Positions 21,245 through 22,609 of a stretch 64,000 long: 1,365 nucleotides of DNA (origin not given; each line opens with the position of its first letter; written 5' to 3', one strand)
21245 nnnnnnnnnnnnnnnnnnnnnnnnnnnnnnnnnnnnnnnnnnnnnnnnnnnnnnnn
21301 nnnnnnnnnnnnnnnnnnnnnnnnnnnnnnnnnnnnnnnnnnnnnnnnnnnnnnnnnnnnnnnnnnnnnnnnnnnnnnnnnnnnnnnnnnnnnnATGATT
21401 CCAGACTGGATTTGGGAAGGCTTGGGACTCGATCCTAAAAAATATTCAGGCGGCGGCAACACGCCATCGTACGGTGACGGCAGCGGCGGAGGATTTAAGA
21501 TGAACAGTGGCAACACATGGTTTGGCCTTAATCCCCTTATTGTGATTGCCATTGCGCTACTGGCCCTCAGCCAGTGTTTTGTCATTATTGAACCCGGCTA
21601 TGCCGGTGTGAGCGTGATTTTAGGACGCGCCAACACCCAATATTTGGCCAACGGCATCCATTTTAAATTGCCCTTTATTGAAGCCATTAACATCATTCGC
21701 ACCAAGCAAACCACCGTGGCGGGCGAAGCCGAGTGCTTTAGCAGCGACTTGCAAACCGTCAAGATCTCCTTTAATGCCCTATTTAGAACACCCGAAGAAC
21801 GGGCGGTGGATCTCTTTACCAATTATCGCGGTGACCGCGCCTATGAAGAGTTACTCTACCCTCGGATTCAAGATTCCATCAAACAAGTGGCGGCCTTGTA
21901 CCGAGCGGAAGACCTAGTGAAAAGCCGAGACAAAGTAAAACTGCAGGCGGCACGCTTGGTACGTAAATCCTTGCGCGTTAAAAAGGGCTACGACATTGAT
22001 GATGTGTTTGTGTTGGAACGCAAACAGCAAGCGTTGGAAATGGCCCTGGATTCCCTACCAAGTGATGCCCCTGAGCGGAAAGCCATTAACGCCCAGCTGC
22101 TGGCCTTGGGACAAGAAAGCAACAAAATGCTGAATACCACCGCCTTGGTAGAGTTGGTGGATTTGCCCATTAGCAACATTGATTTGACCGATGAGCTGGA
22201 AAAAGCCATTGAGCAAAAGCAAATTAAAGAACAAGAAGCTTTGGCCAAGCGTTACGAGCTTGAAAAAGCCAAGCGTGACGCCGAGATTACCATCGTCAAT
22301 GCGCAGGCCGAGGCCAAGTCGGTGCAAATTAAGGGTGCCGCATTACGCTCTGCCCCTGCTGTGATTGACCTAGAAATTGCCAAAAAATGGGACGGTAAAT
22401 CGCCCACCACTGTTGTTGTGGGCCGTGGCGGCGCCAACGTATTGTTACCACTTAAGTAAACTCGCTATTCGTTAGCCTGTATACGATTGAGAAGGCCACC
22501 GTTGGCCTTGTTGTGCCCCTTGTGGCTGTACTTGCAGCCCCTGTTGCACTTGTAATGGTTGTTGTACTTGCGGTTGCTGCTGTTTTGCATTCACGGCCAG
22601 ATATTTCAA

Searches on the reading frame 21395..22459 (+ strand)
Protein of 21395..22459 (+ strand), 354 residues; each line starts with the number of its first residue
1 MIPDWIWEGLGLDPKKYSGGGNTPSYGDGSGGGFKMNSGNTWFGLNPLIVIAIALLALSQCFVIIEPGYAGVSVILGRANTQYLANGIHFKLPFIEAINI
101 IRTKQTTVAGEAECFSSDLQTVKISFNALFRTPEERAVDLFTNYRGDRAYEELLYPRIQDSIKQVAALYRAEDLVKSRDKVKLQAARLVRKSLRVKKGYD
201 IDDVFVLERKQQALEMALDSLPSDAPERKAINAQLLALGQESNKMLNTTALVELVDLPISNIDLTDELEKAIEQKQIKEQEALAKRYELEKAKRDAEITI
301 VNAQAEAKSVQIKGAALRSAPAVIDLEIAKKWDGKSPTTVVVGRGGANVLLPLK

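Call 12: find_encoding_contigs(protein=window:21395-22459:+, flank=6000, max_places=10)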
Protein window:21395-22459:+ (354 aa): no gene with exactly this product is on record in the collection.

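Call 13: search_protein_families(library=pfam, proteins=[window:21395-22459:+])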
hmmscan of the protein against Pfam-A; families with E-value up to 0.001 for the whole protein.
window:21395-22459:+ (354 aa): 1 family
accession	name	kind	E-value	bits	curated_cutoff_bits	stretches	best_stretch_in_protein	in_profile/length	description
PF01145.31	Band_7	-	2.3e-23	83.6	23.6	1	64-294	2-174/176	SPFH domain / Band 7 family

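Call 14: find_encoding_contigs(protein=window:21500-22459:+, flank=6000, max_places=10)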
Protein window:21500-22459:+ (319 aa): no gene with exactly this product is on record in the collection.

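Call 16: find_homologous_proteins(query=window:21500-22459:+, max_evalue=1e-20)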
Query window:21500-22459:+ (319 aa): 581 proteins with E <= 1e-20 among 6474 candidates; the best 120 are listed.
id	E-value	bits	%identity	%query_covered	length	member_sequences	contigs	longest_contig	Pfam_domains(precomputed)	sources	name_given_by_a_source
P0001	1.1e-194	663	98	100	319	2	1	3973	PF01145.32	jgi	-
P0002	1.5e-130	453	67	99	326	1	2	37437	PF01145.32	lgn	-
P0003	7.3e-130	451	69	95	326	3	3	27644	PF01145.32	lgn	-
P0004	2.0e-122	426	66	100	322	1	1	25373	PF01145.32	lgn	-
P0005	6.9e-122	424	64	100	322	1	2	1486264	PF01145.32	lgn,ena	-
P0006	1.0e-121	424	65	99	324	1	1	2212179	PF01145.32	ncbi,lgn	-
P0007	1.5e-120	420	65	93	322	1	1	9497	PF01145.32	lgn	-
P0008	2.6e-105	370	58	93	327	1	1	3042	PF01145.32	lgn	-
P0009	1.0e-104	368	58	100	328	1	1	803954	PF01145.32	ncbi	-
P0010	4.6e-101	356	60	96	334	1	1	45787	PF01145.32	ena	-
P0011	1.3e-94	335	53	93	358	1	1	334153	PF01145.32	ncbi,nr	ncbi:MAG: prohibitin family protein [Candidatus Melainabacteria bacterium]|nr:prohibitin family prot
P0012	3.0e-91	324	55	96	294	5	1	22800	PF01145.32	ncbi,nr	ncbi:MAG: prohibitin family protein [Vampirovibrionales bacterium]|nr:prohibitin family protein [Vam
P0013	2.0e-89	318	53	93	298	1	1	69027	PF01145.32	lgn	-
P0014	6.8e-87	310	52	98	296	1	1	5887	PF01145.32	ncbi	-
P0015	8.2e-87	309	49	100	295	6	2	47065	PF01145.32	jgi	jgi:prohibitin 2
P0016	3.7e-86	307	54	96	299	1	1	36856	PF01145.32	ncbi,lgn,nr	ncbi:MAG: prohibitin family protein [Vampirovibrionales bacterium]|nr:prohibitin family protein [Vam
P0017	4.4e-85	304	51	100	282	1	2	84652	PF01145.32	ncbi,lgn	-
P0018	1.1e-84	302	54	92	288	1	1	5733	PF01145.32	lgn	-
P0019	1.3e-84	302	53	96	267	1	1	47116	PF01145.32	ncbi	-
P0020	9.1e-84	299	51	100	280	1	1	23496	PF01145.32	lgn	-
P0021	4.9e-83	297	48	95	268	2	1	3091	PF01145.32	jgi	jgi:prohibitin 2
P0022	3.2e-82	294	51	100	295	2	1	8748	PF01145.32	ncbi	-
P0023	2.1e-81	292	48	95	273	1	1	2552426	PF01145.32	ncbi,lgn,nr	ncbi:MAG: prohibitin family protein [Vampirovibrionales bacterium]|nr:prohibitin family protein [Vam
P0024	2.7e-81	291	46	100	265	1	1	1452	PF01145.32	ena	-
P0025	2.9e-81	291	49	100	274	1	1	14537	PF01145.32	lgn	-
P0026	6.8e-80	287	47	96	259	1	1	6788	PF01145.32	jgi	jgi:prohibitin 2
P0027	1.6e-79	285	47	100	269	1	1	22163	PF01145.32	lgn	-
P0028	3.9e-79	284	48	97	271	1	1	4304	PF01145.32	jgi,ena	-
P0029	1.8e-78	282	46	97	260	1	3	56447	PF01145.32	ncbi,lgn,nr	ncbi:MAG: prohibitin family protein [Methylacidiphilales bacterium]|nr:prohibitin family protein [Ca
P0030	5.4e-78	280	48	97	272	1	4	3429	PF01145.32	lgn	-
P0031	6.1e-78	280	49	92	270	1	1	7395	PF01145.32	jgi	jgi:prohibitin 2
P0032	2.7e-77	278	48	95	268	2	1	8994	PF01145.32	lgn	-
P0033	3.1e-77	278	46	100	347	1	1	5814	PF01145.32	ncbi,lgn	-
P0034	9.5e-77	276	44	95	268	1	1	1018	PF01145.32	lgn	-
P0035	2.7e-76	275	48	96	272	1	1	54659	PF01145.32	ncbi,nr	ncbi:MAG: prohibitin family protein [Deltaproteobacteria bacterium]|nr:prohibitin family protein [De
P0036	3.4e-76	275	47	97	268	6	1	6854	PF01145.32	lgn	-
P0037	3.5e-76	274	48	92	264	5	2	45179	PF01145.32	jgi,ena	-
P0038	4.6e-76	274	47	95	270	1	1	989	PF01145.32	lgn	-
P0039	5.4e-76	274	47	96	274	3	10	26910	PF01145.32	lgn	-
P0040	6.8e-76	274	48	96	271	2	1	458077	PF01145.32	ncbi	ncbi:MAG: prohibitin family protein [Verrucomicrobiia bacterium]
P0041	1.7e-75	272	48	95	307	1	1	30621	PF01145.32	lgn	-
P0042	3.3e-75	271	45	100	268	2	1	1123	PF01145.32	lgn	-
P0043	4.4e-75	271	44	100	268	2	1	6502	PF01145.32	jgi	jgi:regulator of protease activity HflC (stomatin/prohibitin superfamily)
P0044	4.8e-75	271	49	96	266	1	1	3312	PF01145.32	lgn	-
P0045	7.0e-75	270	47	92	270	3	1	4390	PF01145.32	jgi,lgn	jgi:prohibitin 2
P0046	7.1e-75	270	45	99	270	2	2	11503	PF01145.32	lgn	-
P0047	8.0e-75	270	46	97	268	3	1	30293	PF01145.32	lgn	-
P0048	1.2e-74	269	44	99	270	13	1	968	PF01145.32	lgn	-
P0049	1.3e-74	269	50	94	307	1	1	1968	PF01145.32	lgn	-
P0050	1.3e-74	269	44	92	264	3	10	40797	PF01145.32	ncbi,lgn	-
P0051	1.4e-74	269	47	95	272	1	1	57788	PF01145.32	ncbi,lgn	ncbi:MAG: prohibitin family protein [Candidatus Sumerlaeaceae bacterium]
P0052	1.5e-74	269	45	99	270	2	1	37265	PF01145.32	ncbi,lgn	ncbi:MAG: prohibitin family protein [Fibrobacteria bacterium]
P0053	1.5e-74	269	45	97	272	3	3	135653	PF01145.32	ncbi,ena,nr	ncbi:MAG: prohibitin family protein [Cyanobacteria bacterium HKST-UBA06]|nr:prohibitin family protei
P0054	1.6e-74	269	46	95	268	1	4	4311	PF01145.32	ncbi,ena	-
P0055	6.5e-74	267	42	98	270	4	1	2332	PF01145.32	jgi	jgi:prohibitin 2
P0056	7.0e-74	267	48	92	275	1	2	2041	PF01145.32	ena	-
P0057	7.8e-74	267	46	96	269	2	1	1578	PF01145.32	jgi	jgi:prohibitin 2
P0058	8.6e-74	267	47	92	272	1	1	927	PF01145.32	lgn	-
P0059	1.0e-73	266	50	93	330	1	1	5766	PF01145.32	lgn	-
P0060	1.2e-73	266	44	99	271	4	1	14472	PF01145.32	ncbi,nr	ncbi:MAG: prohibitin family protein [Fibrobacterota bacterium]|nr:prohibitin family protein [Fibroba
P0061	1.3e-73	266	47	96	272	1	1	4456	PF01145.32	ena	-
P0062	1.4e-73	266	44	99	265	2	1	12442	PF01145.32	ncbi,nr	ncbi:MAG TPA: prohibitin family protein [Fibrobacteria bacterium]|nr:prohibitin family protein [Fibr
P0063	1.8e-73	266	46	97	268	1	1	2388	PF01145.32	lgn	-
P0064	2.0e-73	265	45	96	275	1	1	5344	PF01145.32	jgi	jgi:prohibitin 2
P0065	2.5e-73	265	46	100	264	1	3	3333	PF01145.32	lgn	-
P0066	2.9e-73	265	46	96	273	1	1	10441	PF01145.32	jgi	-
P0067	3.3e-73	265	46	97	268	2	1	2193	PF01145.32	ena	-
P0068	3.7e-73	265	47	96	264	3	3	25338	PF01145.32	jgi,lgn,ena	-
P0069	4.2e-73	264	45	92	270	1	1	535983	PF01145.32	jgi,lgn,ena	-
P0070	4.3e-73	264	43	99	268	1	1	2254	PF01145.32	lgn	-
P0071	5.6e-73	264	46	92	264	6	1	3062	PF01145.32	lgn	-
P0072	6.9e-73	264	43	99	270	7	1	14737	PF01145.32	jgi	jgi:prohibitin 2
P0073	7.3e-73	264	43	99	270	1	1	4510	PF01145.32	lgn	-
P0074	9.1e-73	263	44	96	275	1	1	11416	PF01145.32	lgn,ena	-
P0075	9.3e-73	263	45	92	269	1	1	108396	PF01145.32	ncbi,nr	ncbi:MAG: prohibitin family protein [Candidatus Methylacidiphilales bacterium]|nr:prohibitin family 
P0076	1.0e-72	263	45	95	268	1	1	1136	PF01145.32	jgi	jgi:prohibitin 2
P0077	1.1e-72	263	44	93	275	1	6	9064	PF01145.32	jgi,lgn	jgi:prohibitin 2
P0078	1.6e-72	262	45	92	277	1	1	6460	PF01145.32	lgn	-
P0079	1.8e-72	262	46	97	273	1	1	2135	PF01145.32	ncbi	-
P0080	2.2e-72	262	42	97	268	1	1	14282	PF01145.32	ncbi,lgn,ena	-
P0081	3.7e-72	261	45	93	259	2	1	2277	PF01145.32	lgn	-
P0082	3.9e-72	261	43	98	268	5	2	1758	PF01145.32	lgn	-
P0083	4.0e-72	261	42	97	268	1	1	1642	PF01145.32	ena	-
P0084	4.0e-72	261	46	97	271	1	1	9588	PF01145.32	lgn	-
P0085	4.3e-72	261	44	96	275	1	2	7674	PF01145.32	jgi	jgi:prohibitin 2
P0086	4.6e-72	261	44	96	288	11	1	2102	PF01145.32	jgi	-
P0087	4.9e-72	261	45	99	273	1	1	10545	PF01145.32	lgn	-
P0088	5.4e-72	261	44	97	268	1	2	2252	PF01145.32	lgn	-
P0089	5.9e-72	261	46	94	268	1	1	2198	PF01145.32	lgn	-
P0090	6.1e-72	261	44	96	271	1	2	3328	PF01145.32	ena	-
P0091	7.1e-72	260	47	97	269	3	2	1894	PF01145.32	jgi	jgi:prohibitin 2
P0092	7.5e-72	260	43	97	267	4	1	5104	PF01145.32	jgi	jgi:regulator of protease activity HflC (stomatin/prohibitin superfamily)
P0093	9.3e-72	260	44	100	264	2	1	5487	PF01145.32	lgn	-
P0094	9.4e-72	260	44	99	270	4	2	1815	PF01145.32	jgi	jgi:regulator of protease activity HflC (stomatin/prohibitin superfamily)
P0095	1.1e-71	260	44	98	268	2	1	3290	PF01145.32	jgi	jgi:prohibitin 2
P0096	1.5e-71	259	43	97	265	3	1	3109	PF01145.32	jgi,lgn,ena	-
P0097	1.7e-71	259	45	96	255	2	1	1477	PF01145.32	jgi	jgi:regulator of protease activity HflC (stomatin/prohibitin superfamily)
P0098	1.8e-71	259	45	100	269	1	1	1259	PF01145.32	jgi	-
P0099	2.1e-71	259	46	93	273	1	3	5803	PF01145.32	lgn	-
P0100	2.3e-71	259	44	97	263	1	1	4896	PF01145.32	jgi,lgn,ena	-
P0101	2.3e-71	259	44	97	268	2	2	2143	PF01145.32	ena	-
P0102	2.8e-71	258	46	92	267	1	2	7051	PF01145.32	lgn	-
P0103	2.8e-71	258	46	92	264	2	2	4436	PF01145.32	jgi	jgi:prohibitin 2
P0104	5.5e-71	257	42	100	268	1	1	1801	PF01145.32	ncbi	-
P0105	6.1e-71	257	46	92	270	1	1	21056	PF01145.32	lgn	-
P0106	7.1e-71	257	47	96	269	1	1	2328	PF01145.32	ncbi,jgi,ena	-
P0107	7.5e-71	257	44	96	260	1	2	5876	PF01145.32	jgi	jgi:prohibitin 2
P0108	1.1e-70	257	46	92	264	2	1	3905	PF01145.32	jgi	jgi:prohibitin 2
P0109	1.1e-70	256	43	96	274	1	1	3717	PF01145.32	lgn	-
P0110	1.2e-70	256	46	93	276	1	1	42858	PF01145.32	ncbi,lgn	ncbi:MAG: prohibitin family protein [Verrucomicrobiota bacterium]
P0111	1.5e-70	256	44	96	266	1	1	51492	PF01145.32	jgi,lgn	jgi:prohibitin 2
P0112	2.8e-70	255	43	99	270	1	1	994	PF01145.32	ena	-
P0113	5.6e-70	254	45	97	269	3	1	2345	PF01145.32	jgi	jgi:regulator of protease activity HflC (stomatin/prohibitin superfamily)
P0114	7.4e-70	254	43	98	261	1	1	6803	PF01145.32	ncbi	-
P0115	8.7e-70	253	42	91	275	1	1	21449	PF01145.32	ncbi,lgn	-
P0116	9.5e-70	253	42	99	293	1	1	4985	PF01145.32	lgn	-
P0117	1.2e-69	253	43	96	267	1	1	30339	PF01145.32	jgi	jgi:prohibitin 2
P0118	1.6e-69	253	46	92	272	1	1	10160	PF01145.32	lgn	-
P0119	1.6e-69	253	43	100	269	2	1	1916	PF01145.32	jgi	jgi:prohibitin 2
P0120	1.7e-69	253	46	98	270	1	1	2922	PF01145.32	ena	-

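Call 17: find_encoding_contigs(protein=P0001, flank=6000, max_places=6)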
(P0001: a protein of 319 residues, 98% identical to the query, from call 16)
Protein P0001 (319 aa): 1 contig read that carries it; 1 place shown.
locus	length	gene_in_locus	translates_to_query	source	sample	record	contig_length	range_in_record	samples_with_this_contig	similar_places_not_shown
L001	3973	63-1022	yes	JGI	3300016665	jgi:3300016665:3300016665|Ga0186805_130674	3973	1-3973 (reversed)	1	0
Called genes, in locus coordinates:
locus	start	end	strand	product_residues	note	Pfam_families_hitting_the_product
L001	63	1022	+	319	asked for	PF01145:Band_7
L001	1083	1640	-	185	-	-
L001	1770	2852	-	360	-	PF07549:Sec_GG (weak), PF02355:SecD_SecF_C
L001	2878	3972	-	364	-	?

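Call 18: find_encoding_contigs(protein=P0003, flank=6000, max_places=4)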
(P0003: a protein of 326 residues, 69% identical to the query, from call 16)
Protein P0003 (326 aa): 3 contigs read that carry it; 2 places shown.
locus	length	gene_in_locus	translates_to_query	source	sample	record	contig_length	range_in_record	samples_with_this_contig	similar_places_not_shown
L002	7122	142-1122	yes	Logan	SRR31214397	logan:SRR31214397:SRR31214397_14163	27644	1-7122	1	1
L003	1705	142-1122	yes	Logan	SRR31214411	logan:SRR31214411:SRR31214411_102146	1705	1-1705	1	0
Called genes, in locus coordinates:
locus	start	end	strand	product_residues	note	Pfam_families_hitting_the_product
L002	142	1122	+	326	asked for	PF01145:Band_7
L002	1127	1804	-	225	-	-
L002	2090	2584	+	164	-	PF00383:dCMP_cyt_deam_1, PF14437:MafB19-deam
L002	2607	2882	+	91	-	-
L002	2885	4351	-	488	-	PF20695:UbiD_N, PF01977:UbiD, PF20696:UbiD_C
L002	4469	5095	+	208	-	PF14512:TM1586_NiRdase (faint), PF00881:Nitroreductase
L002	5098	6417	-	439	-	PF05958:tRNA_U5-meth_tr, PF05175:MTS (weak)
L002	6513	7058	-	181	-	PF00578:AhpC-TSA, PF08534:Redoxin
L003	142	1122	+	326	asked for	PF01145:Band_7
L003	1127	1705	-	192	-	?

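Call 19: find_encoding_contigs(protein=P0006, flank=6000, max_places=3)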
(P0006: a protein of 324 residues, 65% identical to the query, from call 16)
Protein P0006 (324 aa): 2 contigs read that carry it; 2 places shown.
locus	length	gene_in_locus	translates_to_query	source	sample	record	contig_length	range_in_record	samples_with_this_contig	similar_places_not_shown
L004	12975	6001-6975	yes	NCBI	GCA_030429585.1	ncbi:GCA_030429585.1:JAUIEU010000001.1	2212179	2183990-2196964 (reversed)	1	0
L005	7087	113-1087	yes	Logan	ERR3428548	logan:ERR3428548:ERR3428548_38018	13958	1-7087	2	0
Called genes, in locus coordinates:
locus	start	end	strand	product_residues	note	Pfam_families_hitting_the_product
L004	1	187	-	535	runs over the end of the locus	PF05137:PilN (faint)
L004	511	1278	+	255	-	PF00677:Lum_binding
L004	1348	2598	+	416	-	PF00926:DHBP_synthase, PF00925:GTP_cyclohydro2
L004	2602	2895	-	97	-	-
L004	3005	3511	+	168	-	PF00885:DMRL_synthase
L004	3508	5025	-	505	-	PF12831:FAD_oxidored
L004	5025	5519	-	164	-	PF13302:Acetyltransf_3 (weak), PF00583:Acetyltransf_1, PF13673:Acetyltransf_10, PF13508:Acetyltransf_7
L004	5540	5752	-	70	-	-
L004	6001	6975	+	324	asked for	PF01145:Band_7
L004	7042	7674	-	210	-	-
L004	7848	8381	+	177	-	PF00383:dCMP_cyt_deam_1, PF14437:MafB19-deam, PF14439:Bd3614-deam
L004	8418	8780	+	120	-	-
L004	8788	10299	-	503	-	PF20695:UbiD_N, PF01977:UbiD, PF20696:UbiD_C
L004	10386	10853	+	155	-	-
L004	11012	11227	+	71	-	-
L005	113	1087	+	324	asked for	PF01145:Band_7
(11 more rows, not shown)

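Call 31: find_related_loci(query=A1, collection=genome_contigs, flank=10000)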
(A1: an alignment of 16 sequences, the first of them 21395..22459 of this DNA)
Query A1 (354 aa) in genome_contigs; peptide patterns used: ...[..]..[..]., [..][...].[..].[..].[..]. (x = any residue, [..] = any of these).
285 stretches matched a pattern; 25 encode a relative of the query (tblastn E <= 1e-3); 24 distinct loci.
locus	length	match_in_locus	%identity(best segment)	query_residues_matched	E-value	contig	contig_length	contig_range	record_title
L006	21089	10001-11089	60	2-354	1e-133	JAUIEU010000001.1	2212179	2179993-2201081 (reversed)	MAG: bacterium isolate 8_bin.45 NODE_1_length_2212179_cov_10.410928, whole genome shotgun sequence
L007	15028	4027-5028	58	29-354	1e-103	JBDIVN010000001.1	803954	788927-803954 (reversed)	MAG: Vampirovibrionales bacterium isolate Bin_14 NODE_2_length_803954_cov_9.260631, whole genome shotgun sequence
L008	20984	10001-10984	53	58-354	7e-102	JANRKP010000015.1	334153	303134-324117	MAG: Candidatus Melainabacteria bacterium isolate bins.493 k141_2974158, whole genome shotgun sequence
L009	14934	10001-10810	55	49-354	6e-93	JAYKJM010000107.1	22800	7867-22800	MAG: Vampirovibrionales bacterium isolate 982097 NODE_42184628, whole genome shotgun sequence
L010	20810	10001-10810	54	49-354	4e-87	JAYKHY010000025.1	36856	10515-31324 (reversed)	MAG: Vampirovibrionales bacterium isolate 308845 NODE_17150765, whole genome shotgun sequence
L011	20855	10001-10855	49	36-354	8e-86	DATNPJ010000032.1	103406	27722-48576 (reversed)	MAG TPA_asm: Coleofasciculaceae cyanobacterium isolate SMAG_U16478 k141_1200789, whole genome shotgun sequence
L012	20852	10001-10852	50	24-354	3e-85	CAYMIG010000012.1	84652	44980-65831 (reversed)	MAG TPA_asm: uncultured Vampirovibrionales bacterium isolate SRP290908_co2_77 genome assembly, contig: NODE_277_length_8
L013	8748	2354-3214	51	35-354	1e-83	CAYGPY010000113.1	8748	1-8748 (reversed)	MAG TPA_asm: uncultured Vampirovibrionales bacterium isolate ERP117304_co3_122 genome assembly, contig: NODE_11434_lengt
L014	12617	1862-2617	48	48-354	3e-81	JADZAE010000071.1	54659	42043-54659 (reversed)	MAG: Deltaproteobacteria bacterium isolate SJ607 c_000001608988, whole genome shotgun sequence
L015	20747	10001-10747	48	50-354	5e-80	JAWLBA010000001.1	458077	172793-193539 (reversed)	MAG: Verrucomicrobiia bacterium isolate ABC2.39 ABC2.39.fa-1, whole genome shotgun sequence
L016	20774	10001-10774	45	46-354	2e-77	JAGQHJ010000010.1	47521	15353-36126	MAG: Cyanobacteria bacterium HKST-UBA04 NODE_11_length_47521_cov_4.263321, whole genome shotgun sequence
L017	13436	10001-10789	41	33-354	3e-77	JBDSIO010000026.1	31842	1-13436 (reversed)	MAG: Fibrobacteria bacterium isolate cluster1_bin.300 k127_12437407, whole genome shotgun sequence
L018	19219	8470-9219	47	50-354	2e-76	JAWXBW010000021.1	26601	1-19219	MAG: Blastochloris sp. isolate MP7G1.168 k99_670170, whole genome shotgun sequence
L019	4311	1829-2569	45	52-354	1e-75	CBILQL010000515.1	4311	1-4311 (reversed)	MAG TPA_asm: uncultured bacterium isolate SRR16817059_concoct_26 genome assembly, contig: ERZ27394141.4998, whole genome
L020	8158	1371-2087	45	59-354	2e-75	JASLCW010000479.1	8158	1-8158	MAG: Marmoricola sp. isolate SHSU_advanced.final.260 k67_9068806, whole genome shotgun sequence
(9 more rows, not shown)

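Call 34: find_encoding_contigs(protein=P0005, flank=8000, max_places=3)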
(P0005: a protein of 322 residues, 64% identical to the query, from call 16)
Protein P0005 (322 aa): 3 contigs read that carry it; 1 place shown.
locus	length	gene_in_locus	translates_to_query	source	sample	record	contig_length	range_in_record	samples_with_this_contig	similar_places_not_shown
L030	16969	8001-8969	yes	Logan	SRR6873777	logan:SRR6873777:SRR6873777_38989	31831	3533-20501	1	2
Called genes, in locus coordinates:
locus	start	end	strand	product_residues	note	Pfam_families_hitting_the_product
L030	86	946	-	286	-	PF03309:Pan_kinase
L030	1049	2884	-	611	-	PF01926:MMR_HSR1, PF02421:FeoB_N, PF07670:Gate, PF07664:FeoB_C, PF07670:Gate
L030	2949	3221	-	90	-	PF04023:FeoA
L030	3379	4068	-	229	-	PF00395:SLH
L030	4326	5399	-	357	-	PF14696:Glyoxalase_5, PF13669:Glyoxalase_4 (faint), PF00903:Glyoxalase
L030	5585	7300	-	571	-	PF12831:FAD_oxidored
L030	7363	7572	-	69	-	-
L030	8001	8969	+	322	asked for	PF01145:Band_7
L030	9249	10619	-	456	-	PF00919:UPF0004, PF04055:Radical_SAM, PF18693:TRAM_2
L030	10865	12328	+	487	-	PF00330:Aconitase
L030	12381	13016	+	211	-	PF00694:Aconitase_C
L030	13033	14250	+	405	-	PF13439:Glyco_transf_4, PF00534:Glycos_transf_1, PF13692:Glyco_trans_1_4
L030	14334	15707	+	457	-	PF13439:Glyco_transf_4, PF13579:Glyco_trans_4_4, PF00534:Glycos_transf_1, PF13692:Glyco_trans_1_4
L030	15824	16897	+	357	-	-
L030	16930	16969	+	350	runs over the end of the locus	-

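Call 35: find_encoding_contigs(protein=P0002, flank=8000, max_places=3)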
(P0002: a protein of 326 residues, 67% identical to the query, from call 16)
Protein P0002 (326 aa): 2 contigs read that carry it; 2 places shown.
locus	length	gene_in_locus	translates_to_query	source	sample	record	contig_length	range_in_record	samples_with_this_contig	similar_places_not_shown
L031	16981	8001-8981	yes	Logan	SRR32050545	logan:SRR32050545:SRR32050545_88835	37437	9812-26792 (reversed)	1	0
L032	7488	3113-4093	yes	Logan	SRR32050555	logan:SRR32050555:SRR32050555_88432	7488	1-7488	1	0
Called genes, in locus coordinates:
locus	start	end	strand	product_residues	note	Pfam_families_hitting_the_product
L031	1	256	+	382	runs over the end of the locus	PF01926:MMR_HSR1 (faint), PF03193:RsgA_GTPase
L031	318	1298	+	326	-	PF00348:polyprenyl_synt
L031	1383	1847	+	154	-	PF02681:DUF212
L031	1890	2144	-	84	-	PF01479:S4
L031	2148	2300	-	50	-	-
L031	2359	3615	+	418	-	PF02812:ELFV_dehydrog_N, PF00208:ELFV_dehydrog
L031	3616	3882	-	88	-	-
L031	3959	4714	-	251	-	PF08241:Methyltransf_11, PF13649:Methyltransf_25 (weak), PF08242:Methyltransf_12 (weak)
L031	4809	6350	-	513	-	-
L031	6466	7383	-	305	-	-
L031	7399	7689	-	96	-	-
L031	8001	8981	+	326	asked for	PF01145:Band_7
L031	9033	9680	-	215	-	-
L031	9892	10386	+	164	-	PF00383:dCMP_cyt_deam_1, PF14437:MafB19-deam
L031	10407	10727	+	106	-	-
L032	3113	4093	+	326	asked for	PF01145:Band_7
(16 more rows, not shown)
